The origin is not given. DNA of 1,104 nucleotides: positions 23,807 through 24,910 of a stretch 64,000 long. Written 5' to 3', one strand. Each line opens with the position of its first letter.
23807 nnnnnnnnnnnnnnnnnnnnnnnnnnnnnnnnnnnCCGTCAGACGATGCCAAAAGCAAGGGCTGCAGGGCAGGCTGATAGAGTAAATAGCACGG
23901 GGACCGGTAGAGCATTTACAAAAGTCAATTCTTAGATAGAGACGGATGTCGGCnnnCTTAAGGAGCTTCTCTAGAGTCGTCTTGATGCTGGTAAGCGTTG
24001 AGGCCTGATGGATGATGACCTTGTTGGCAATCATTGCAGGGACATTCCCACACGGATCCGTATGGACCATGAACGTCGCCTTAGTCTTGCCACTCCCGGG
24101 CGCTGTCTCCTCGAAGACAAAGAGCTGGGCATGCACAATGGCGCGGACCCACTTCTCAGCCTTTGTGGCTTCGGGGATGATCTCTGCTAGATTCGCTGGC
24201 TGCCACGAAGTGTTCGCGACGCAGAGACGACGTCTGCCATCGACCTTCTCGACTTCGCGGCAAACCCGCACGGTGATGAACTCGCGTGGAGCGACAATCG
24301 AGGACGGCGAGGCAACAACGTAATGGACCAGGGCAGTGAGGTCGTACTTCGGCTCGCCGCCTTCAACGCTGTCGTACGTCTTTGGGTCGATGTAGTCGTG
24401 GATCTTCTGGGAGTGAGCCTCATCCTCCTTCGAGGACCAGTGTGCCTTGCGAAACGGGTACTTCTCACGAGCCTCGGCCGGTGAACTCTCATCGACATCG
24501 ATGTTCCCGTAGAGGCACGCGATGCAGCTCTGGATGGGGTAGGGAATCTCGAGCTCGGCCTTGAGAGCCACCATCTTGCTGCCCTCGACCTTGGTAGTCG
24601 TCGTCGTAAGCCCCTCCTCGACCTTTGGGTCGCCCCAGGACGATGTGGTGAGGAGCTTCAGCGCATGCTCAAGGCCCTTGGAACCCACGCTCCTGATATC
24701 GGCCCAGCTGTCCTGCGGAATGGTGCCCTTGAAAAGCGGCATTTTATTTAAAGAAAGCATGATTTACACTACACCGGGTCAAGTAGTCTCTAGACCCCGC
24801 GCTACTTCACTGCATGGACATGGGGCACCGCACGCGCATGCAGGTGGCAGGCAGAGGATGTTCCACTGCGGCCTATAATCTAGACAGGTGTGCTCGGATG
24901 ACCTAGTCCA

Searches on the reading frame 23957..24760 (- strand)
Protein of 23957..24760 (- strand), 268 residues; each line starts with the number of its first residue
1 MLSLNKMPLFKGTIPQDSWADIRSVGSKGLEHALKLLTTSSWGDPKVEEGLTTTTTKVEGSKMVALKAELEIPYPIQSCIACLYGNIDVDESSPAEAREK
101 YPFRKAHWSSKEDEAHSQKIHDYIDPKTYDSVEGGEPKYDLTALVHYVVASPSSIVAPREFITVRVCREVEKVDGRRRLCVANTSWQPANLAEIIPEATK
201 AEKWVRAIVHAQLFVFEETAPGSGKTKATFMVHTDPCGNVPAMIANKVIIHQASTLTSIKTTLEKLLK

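Call 16: search_protein_families(library=pfam, proteins=[window:23957-24760:-], max_evalue=1)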
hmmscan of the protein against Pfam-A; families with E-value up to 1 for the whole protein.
window:23957-24760:- (268 aa): 2 families
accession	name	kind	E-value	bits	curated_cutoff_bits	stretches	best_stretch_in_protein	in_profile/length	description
PF01852.25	START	-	2.2e-11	43.9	22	1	122-250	76-187/207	START domain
PF04318.17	DUF468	-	0.15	13.2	25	1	115-152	13-48/84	Protein of unknown function (DUF468)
